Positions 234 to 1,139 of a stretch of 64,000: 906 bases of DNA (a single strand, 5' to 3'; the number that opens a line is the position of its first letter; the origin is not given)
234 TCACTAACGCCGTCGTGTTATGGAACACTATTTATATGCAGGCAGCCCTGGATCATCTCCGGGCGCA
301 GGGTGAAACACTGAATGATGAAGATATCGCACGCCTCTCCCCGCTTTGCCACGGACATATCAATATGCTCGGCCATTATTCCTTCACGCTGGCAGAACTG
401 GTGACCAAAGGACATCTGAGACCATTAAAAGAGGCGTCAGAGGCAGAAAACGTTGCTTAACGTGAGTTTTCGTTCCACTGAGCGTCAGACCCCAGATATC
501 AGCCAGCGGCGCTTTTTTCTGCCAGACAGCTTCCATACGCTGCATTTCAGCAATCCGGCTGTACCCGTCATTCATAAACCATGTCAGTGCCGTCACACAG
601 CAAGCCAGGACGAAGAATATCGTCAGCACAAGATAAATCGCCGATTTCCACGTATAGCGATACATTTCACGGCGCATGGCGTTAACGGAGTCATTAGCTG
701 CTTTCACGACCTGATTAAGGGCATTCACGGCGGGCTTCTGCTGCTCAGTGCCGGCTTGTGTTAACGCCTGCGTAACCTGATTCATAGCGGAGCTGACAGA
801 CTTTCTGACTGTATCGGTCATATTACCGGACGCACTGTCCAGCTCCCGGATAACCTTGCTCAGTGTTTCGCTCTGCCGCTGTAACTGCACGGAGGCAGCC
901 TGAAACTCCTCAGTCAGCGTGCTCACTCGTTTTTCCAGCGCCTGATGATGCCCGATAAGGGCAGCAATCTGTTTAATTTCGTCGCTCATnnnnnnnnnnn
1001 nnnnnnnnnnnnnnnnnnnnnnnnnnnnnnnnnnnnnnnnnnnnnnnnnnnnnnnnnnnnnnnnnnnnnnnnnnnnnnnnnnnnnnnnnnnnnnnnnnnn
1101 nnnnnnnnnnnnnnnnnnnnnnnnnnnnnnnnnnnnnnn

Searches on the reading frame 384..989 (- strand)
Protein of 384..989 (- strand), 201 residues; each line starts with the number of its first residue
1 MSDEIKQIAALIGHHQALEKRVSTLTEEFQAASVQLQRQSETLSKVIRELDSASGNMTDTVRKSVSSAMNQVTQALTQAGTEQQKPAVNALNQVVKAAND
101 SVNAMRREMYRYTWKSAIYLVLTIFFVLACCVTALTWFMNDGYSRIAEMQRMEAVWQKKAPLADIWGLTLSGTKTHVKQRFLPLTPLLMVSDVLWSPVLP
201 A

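Call 32: search_protein_families(library=pfam, proteins=[window:384-989:-], max_evalue=0.01)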
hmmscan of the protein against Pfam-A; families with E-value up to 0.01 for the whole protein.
window:384-989:- (201 aa): 5 families
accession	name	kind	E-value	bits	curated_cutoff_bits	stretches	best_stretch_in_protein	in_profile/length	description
PF07798.16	CCDC90-like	-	0.001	19.4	33.5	1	31-134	72-171/175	Coiled-coil domain-containing protein 90-like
PF24564.1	DUF7605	-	0.0042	17.5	27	1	16-119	49-147/183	Domain of unknown function (DUF7605)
PF17107.11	SesA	-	0.0057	17.2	26.3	0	10-76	10-77/122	N-terminal domain on NACHT_NTPase and P-loop NTPases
PF04610.19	TrbL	-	0.0062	16.8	25.9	1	55-135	42-124/215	TrbL/VirB6 plasmid conjugal transfer protein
PF10498.14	IFT57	-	0.0083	15.6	40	0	7-79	269-342/360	Intra-flagellar transport protein 57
